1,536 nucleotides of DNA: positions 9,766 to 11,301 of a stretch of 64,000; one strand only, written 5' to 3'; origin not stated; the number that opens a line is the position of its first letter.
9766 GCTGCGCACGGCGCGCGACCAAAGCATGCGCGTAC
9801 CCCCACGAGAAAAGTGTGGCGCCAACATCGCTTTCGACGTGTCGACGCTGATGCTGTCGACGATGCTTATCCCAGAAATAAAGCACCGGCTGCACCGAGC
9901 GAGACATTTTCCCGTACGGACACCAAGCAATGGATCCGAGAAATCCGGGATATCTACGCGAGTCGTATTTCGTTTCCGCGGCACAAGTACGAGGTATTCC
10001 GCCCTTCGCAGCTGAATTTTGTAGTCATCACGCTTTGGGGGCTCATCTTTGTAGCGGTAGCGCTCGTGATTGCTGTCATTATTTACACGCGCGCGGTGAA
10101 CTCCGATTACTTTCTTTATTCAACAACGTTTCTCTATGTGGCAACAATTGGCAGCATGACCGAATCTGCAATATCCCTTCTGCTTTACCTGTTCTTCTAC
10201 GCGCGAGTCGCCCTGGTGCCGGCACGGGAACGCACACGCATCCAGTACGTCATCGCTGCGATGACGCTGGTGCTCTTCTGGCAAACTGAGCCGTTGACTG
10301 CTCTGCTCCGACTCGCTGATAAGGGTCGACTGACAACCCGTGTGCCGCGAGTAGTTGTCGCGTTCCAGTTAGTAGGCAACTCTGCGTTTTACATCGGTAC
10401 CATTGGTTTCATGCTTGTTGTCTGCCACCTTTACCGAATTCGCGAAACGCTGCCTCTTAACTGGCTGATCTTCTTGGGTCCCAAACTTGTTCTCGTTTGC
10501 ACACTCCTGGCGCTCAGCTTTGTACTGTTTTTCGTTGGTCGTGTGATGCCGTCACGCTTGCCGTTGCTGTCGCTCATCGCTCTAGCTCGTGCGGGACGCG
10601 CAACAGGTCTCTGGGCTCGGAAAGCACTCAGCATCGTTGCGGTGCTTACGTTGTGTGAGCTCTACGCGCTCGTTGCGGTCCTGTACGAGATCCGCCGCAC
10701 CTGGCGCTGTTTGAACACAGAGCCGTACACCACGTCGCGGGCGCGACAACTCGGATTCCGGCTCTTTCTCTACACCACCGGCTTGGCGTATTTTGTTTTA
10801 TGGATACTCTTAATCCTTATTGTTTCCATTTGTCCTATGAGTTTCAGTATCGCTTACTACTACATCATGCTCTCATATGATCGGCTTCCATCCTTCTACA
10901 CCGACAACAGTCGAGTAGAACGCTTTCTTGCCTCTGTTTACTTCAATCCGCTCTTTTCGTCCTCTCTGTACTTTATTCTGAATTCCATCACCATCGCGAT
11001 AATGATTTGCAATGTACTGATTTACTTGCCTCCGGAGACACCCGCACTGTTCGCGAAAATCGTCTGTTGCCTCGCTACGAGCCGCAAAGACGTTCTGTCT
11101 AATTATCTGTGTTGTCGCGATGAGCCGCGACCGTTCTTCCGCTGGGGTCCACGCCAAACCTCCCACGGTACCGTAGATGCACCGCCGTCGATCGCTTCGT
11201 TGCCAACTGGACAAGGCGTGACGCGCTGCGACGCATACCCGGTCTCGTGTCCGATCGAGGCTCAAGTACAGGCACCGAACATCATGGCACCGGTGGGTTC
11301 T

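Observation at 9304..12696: Receptor-like ~8-TM domain fused to a class-3 lipase catalytic domain in one 1130 aa protein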

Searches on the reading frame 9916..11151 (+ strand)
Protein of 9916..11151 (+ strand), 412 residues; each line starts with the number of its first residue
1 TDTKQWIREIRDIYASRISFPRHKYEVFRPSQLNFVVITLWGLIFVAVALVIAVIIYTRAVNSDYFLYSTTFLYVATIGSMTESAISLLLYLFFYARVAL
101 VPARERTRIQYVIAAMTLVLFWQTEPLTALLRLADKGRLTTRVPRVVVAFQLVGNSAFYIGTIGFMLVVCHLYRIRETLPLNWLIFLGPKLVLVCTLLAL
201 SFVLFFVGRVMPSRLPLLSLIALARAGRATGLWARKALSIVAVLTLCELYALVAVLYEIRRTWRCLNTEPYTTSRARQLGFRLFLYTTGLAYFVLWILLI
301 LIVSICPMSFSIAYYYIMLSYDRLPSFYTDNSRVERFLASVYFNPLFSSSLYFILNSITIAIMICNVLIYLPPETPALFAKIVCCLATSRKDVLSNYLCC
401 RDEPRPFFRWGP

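Call 12: search_solved_structures(query=A2, max_evalue=10)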
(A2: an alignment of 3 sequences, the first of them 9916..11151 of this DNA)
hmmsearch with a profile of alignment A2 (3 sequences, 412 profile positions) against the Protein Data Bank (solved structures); distinct sequences matched with E-value up to 10: 0.

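Call 16: search_protein_representatives(alignment_id=A2)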
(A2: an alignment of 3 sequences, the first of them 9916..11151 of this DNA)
Query: 3 sequences, 412 profile positions. Proteins with E-value up to 0.001 (for the whole library): 45; up to 1e-10: 9; up to 1e-30: 3. The best 45 are listed.
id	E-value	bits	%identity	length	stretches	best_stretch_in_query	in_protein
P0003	7.7e-247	835.7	-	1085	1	1-412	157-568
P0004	2.7e-70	254.2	-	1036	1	13-408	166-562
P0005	5.1e-38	147.9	-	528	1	21-407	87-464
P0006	3.3e-16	76.0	-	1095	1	66-311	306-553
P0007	4.1e-16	75.7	-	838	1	34-318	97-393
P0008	5.1e-12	62.3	-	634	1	62-316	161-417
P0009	8.3e-12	61.6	-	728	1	22-298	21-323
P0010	1.5e-11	60.7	-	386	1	21-311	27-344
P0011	2.6e-11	59.9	-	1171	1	70-311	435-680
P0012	1.2e-10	57.7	-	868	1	77-319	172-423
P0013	1.8e-10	57.1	-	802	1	23-308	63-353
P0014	2.0e-10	57.0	-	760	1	23-316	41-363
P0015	4.3e-10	55.9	-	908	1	72-308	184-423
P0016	9.3e-10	54.8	-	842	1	65-315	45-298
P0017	1.0e-09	54.6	-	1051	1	16-308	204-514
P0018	1.3e-09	54.4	-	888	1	71-313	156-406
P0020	1.2e-08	51.1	-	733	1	74-315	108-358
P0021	2.2e-08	50.3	-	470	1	19-316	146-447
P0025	6.6e-07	45.4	-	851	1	38-321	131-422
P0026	9.6e-07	44.9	-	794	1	23-313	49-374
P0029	1.9e-06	43.9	-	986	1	69-319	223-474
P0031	7.6e-06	41.9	-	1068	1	165-301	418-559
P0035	1.8e-05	40.7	-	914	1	24-337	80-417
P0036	2.0e-05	40.5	-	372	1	25-309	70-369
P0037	2.9e-05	40.0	-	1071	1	5-328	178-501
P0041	1.1e-04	38.1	-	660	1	70-295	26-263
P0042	1.2e-04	37.9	-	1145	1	145-309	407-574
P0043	1.5e-04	37.7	-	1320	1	24-301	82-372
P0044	1.5e-04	37.6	-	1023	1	15-323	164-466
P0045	2.4e-04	37.0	-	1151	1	80-303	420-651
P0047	5.6e-04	35.8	-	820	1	46-302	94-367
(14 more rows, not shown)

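Call 25: search_solved_structures(query=A4, max_evalue=10, show_alignments=2)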
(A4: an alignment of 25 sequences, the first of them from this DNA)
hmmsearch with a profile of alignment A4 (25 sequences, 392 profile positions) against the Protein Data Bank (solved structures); distinct sequences matched with E-value up to 10: 0.

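Call 26: search_protein_families(library=pfam, proteins=[P0004, P0006, P0007, P0008, P0009, P0011, P0012, P0013, P0017, P0043], max_evalue=0.1)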
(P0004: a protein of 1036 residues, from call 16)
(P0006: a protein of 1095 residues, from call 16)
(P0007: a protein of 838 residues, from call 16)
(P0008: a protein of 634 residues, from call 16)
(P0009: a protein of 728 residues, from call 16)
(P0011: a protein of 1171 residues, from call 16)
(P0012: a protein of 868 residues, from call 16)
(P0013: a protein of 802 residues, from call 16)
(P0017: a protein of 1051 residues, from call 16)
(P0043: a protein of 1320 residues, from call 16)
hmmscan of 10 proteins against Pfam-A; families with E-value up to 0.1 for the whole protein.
P0004 (1036 aa): 2 families
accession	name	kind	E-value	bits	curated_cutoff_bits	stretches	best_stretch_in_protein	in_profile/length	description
PF01764.32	Lipase_3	-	2.8e-27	95.7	22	1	737-915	1-138/140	Lipase (class 3)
PF00975.26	Thioesterase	-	0.093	13.4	26.4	0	839-882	63-104/226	Thioesterase domain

P0006 (1095 aa): 3 families
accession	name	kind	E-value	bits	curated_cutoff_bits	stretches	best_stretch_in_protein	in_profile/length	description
PF01764.32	Lipase_3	-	6.5e-24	84.9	22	1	745-901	1-137/140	Lipase (class 3)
PF06664.17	WLS-like_TM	-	0.00011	22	28.3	1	311-557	3-215/247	Wntless-like, transmembrane domain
PF00975.26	Thioesterase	-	0.068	13.8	26.4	0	820-868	57-105/226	Thioesterase domain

P0007 (838 aa): 2 families
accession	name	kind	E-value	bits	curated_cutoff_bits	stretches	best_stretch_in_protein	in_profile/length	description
PF01764.32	Lipase_3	-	2e-28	99.5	22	1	534-698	2-137/140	Lipase (class 3)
PF12697.13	Abhydrolase_6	-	0.0043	18.2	26.3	1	612-696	54-115/217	Alpha/beta hydrolase family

P0008 (634 aa): 3 families
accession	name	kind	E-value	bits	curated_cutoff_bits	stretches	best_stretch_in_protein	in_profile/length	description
PF06664.17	WLS-like_TM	-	1.8e-05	24.7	28.3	1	173-440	6-241/247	Wntless-like, transmembrane domain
PF01764.32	Lipase_3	-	2.2e-05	24.8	22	1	552-627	1-61/140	Lipase (class 3)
PF10724.14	DUF2516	-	0.03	15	30.6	1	173-238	7-71/92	Protein of unknown function (DUF2516)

P0009 (728 aa): 3 families
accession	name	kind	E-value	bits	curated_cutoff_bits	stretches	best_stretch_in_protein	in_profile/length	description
PF01764.32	Lipase_3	-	8.5e-23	81.2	22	1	485-632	1-137/140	Lipase (class 3)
PF12697.13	Abhydrolase_6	-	0.002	19.3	26.3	1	541-670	48-148/217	Alpha/beta hydrolase family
PF00561.26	Abhydrolase_1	-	0.097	12.8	25.8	0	545-577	55-85/245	alpha/beta hydrolase fold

P0011 (1171 aa): 4 families
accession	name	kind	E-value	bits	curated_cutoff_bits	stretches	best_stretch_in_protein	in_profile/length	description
PF01764.32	Lipase_3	-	4.4e-23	82.2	22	1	840-1011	1-137/140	Lipase (class 3)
PF20408.4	Abhydrolase_11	-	0.0077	16.4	27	1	902-941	58-97/193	Alpha/beta hydrolase domain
PF12146.15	Hydrolase_4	-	0.012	15.3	27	1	891-941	49-97/239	Serine aminopeptidase, S33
PF00975.26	Thioesterase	-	0.066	13.8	26.4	0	919-944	65-90/226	Thioesterase domain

P0012 (868 aa): 4 families
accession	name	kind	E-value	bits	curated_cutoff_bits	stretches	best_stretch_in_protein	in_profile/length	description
PF01764.32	Lipase_3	-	1.7e-24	86.8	22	1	558-717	1-137/140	Lipase (class 3)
PF12697.13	Abhydrolase_6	-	0.0012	20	26.3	1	629-704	59-113/217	Alpha/beta hydrolase family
PF00975.26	Thioesterase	-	0.0066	17.1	26.4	1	606-684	30-105/226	Thioesterase domain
PF06664.17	WLS-like_TM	-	0.015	15.1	28.3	1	176-225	13-62/247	Wntless-like, transmembrane domain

P0013 (802 aa): 4 families
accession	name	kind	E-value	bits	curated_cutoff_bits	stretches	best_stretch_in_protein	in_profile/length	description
PF01764.32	Lipase_3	-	2.1e-26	92.9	22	1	496-654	1-137/140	Lipase (class 3)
PF06664.17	WLS-like_TM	-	3.9e-09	36.6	28.3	1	114-378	3-235/247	Wntless-like, transmembrane domain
PF12697.13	Abhydrolase_6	-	0.002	19.2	26.3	1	566-653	55-135/217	Alpha/beta hydrolase family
PF00975.26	Thioesterase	-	0.039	14.6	26.4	1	566-621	53-105/226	Thioesterase domain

P0017 (1051 aa): 2 families
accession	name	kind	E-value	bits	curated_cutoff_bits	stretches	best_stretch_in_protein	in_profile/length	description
PF01764.32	Lipase_3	-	4.6e-29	101.5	22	1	822-932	25-137/140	Lipase (class 3)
PF06664.17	WLS-like_TM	-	1.9e-08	34.4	28.3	1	275-511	4-213/247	Wntless-like, transmembrane domain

P0043 (1320 aa): 2 families
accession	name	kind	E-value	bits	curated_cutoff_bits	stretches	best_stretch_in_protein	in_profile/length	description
PF01764.32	Lipase_3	-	3.6e-18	66.2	22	1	1155-1231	65-138/140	Lipase (class 3)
PF06664.17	WLS-like_TM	-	0.024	14.4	28.3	0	226-281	77-132/247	Wntless-like, transmembrane domain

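Call 31: find_homologous_proteins(query=A4, max_evalue=0.00001)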
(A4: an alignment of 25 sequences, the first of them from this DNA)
Query A4 (25 sequences): 8000 candidates shared short words with the query, none scored E <= 0.00001.

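Call 32: list_cluster_members(proteins=[P0004, P0005, P0006, P0007, P0009, P0011, P0013, P0017, P0037, P0043])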
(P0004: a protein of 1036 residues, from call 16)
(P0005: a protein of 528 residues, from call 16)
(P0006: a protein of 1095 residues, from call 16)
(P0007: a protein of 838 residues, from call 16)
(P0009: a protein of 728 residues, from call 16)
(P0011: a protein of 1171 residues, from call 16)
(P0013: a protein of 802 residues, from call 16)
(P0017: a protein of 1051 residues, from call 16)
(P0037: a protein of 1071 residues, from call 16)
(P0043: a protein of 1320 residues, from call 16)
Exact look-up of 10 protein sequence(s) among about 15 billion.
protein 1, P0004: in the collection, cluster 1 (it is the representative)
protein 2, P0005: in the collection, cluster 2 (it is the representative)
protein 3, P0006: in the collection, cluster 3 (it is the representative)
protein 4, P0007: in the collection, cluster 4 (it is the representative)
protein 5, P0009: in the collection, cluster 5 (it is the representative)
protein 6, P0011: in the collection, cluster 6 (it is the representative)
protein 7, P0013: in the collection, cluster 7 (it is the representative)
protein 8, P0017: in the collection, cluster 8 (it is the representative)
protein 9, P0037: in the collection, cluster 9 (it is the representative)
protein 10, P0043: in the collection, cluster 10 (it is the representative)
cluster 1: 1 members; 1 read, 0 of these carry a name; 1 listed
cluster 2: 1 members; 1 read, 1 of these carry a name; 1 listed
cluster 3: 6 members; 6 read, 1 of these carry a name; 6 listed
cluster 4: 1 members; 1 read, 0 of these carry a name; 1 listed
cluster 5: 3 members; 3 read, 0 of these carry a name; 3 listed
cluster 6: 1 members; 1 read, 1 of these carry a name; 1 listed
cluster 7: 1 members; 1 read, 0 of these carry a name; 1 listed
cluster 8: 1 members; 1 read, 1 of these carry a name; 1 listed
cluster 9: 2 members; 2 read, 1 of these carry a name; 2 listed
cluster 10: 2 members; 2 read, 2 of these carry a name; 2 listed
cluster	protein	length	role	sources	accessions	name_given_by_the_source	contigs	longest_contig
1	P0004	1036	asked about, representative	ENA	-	-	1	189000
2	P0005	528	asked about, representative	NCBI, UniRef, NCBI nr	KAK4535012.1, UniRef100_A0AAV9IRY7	hypothetical protein CDCA_CDCA03G1037 [Cyanidium caldarium] | Uncharacterized protein n=1 Tax=Cyanidium caldarium TaxID=2771 RepID=A0AAV9IRY7_CYACA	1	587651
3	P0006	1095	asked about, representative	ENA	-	-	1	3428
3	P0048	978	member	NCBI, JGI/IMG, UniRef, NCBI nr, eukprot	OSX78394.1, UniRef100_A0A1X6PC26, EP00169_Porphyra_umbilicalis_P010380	hypothetical protein BU14_0111s0064 [Porphyra umbilicalis] | Fungal lipase-type domain-containing protein n=1 Tax=Porphyra umbilicalis TaxID=2786 ... | OSX78394.1 hypothetical protein BU14_0111s0064 [Porphyra umbilicalis]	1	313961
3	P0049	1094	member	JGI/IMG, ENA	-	-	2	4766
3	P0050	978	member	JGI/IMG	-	-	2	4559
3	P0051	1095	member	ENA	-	-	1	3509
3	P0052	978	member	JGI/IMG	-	-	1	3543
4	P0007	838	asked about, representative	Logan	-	-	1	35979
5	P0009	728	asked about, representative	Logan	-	-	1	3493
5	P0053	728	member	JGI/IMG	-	-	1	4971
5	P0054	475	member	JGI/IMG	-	-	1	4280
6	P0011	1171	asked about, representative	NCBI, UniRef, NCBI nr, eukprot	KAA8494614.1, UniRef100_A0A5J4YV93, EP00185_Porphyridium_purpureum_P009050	Phospholipase A1-II 1 [Porphyridium purpureum] | Phospholipase A1-II 1 n=1 Tax=Porphyridium purpureum TaxID=35688 RepID=A0A5J4YV93_PORPP | POR4416..scf227_4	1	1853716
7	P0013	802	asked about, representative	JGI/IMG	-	-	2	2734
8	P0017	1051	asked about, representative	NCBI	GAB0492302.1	hypothetical protein MMPV_003564 [Pyropia vietnamensis]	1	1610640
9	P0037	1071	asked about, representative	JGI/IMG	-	-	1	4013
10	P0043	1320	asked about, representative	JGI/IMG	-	hypothetical protein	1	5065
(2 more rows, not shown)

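Call 33: list_cluster_members(proteins=[P0008, P0012, P0014, P0015, P0016, P0018, P0020, P0025, P0026, P0029])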
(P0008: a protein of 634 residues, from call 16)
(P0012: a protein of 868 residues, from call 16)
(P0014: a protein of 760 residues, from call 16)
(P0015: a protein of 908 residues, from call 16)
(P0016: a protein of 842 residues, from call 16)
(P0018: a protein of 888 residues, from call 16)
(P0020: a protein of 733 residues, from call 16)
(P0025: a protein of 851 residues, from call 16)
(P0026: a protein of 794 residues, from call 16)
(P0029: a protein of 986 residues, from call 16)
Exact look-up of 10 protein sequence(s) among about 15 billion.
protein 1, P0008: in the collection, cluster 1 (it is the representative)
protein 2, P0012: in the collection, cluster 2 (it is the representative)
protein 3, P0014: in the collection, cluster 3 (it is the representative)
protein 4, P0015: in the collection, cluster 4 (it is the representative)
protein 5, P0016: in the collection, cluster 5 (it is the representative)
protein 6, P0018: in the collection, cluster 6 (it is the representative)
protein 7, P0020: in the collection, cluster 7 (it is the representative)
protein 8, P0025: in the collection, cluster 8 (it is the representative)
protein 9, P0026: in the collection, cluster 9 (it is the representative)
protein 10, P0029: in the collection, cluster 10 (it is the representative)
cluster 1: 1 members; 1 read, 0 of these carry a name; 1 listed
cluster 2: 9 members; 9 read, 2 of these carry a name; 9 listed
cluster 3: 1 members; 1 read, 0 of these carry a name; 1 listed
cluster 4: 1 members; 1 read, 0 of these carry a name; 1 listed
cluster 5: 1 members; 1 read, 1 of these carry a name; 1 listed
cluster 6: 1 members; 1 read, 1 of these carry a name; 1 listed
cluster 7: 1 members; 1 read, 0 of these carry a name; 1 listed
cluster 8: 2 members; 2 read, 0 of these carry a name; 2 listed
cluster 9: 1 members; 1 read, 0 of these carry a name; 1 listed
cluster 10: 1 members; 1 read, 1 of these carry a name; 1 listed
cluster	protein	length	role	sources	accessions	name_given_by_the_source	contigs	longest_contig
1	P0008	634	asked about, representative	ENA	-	-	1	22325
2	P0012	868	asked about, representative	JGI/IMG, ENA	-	-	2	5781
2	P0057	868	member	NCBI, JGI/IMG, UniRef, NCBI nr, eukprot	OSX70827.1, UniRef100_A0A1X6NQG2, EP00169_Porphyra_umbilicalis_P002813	hypothetical protein BU14_0657s0003 [Porphyra umbilicalis] | Fungal lipase-type domain-containing protein n=1 Tax=Porphyra umbilicalis TaxID=2786 ... | OSX70827.1 hypothetical protein BU14_0657s0003 [Porphyra umbilicalis]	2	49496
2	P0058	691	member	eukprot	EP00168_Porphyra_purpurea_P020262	TRINITY_DN8470_c0_g1_i1.p1 TRINITY_DN8470_c0_g1~~TRINITY_DN8470_c0_g1_i1.p1 ORF ...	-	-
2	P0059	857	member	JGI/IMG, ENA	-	-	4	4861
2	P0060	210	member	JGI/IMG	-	-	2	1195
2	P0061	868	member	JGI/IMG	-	-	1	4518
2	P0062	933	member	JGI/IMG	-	-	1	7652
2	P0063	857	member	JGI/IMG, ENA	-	-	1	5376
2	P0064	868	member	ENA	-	-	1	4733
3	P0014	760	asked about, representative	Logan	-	-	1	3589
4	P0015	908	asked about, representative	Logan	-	-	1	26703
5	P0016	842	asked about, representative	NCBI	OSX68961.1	hypothetical protein BU14_2040s0001, partial [Porphyra umbilicalis]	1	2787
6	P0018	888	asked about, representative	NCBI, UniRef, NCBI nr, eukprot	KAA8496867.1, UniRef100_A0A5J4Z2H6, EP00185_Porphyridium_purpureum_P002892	Phospholipase A1-II 1 [Porphyridium purpureum] | Phospholipase A1-II 1 n=1 Tax=Porphyridium purpureum TaxID=35688 RepID=A0A5J4Z2H6_PORPP | POR2844..scf208_2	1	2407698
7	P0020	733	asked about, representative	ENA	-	-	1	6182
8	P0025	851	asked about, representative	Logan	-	-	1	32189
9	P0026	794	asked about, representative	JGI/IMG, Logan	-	-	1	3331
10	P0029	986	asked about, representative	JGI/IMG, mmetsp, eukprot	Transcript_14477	Transcript_14477/g.31133 ORF Transcript_14477/g.31133 Transcript_14477/m.31133 ... | CAMPEP_0185856958 /NCGR_PEP_ID=MMETSP1354-20130828/29259_1 /TAXON_ID=708628 ...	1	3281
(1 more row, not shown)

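Call 34: predict_structure(alignment_id=A4)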
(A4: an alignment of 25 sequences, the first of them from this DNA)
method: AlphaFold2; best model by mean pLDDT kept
length: 386 residues; sequences in the alignment: 25
mean_pLDDT: 82.7   pTM: 0.84
mean pLDDT of the five models: 82.7, 80.8, 80.1, 79.7, 79.2
residues with pLDDT >= 90: 189; 70-90: 128; 50-70: 38; < 50: 31
segments of 3 or more residues with pLDDT < 50: 1-3, 312-327, 330-332, 380-386
pLDDT, mean of each block of 10 residues (from residue 1): 71 89 93 92 85 75 90 96 92 94 95 85 63 81 93 96 88 95 91 79 89 85 89 96 97 92 94 95 90 76 74 38 43 64 93 92 64 52 43
secondary structure, 60 per line:
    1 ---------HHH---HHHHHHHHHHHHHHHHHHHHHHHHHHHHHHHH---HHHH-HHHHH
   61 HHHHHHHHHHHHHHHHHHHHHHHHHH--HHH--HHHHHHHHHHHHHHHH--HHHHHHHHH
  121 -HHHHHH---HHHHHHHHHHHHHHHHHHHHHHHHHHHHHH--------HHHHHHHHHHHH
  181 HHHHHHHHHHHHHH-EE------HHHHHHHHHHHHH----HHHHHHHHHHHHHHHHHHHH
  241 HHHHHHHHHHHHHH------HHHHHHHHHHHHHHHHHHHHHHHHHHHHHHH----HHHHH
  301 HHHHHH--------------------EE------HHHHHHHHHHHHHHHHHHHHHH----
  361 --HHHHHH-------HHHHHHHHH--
elements in order: H16-47 H51-54 H56-86 H94-109 H112-120 H122-127 H131-160 H169-194 H204-216 H221-254 H261-291 H296-306 H335-356 H363-368 H376-384

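Call 39: list_cluster_members(proteins=[P0010, P0021, P0031, P0035, P0036, P0041, P0042, P0044, P0045, P0047])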
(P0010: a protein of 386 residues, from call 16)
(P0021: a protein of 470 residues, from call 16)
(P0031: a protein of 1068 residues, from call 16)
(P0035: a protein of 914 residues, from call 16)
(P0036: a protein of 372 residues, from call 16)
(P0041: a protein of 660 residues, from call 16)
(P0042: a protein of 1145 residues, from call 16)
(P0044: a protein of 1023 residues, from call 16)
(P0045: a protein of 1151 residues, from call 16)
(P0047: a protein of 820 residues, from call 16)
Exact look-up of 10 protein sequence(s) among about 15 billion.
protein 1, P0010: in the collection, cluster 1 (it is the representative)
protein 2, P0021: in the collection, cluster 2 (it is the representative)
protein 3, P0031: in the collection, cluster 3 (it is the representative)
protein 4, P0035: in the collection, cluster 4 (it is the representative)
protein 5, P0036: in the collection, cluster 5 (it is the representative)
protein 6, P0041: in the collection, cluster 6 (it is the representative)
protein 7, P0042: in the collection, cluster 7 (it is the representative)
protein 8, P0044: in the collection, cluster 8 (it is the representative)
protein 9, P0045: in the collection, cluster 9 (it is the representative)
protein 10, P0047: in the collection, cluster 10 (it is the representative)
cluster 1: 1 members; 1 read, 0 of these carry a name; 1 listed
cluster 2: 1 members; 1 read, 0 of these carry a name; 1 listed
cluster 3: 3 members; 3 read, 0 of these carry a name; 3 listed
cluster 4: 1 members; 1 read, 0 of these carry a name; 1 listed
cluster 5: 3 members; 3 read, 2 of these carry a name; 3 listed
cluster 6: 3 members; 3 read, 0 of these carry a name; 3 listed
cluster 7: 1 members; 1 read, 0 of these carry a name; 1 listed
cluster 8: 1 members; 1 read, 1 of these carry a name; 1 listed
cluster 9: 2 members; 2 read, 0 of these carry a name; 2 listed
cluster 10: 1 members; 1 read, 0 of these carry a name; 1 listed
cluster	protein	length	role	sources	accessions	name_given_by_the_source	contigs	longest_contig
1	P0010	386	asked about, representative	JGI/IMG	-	-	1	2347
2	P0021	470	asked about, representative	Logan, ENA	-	-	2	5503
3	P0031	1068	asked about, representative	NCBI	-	-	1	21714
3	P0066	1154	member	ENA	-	-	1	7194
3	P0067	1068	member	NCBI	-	-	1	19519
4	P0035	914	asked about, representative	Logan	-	-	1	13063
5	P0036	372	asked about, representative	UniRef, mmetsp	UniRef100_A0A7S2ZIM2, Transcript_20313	Uncharacterized protein n=1 Tax=Rhodosorus marinus TaxID=101924 RepID=A0A7S2ZIM2_9RHOD | Transcript_20313/g.81922 ORF Transcript_20313/g.81922 Transcript_20313/m.81922 ...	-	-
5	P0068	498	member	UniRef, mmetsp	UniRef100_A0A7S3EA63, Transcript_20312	Uncharacterized protein n=1 Tax=Rhodosorus marinus TaxID=101924 RepID=A0A7S3EA63_9RHOD | Transcript_20312/g.81915 ORF Transcript_20312/g.81915 Transcript_20312/m.81915 ...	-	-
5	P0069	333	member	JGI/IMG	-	-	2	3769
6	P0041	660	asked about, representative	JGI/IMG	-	-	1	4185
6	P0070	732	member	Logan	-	-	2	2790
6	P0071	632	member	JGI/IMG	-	-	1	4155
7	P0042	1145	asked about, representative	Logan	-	-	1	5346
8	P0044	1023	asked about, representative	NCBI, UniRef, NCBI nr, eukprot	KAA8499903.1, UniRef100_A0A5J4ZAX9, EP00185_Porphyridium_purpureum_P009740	Lipase [Porphyridium purpureum] | Lipase n=1 Tax=Porphyridium purpureum TaxID=35688 RepID=A0A5J4ZAX9_PORPP | POR2644..scf295_1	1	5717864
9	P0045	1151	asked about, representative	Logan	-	-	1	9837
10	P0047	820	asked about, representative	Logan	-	-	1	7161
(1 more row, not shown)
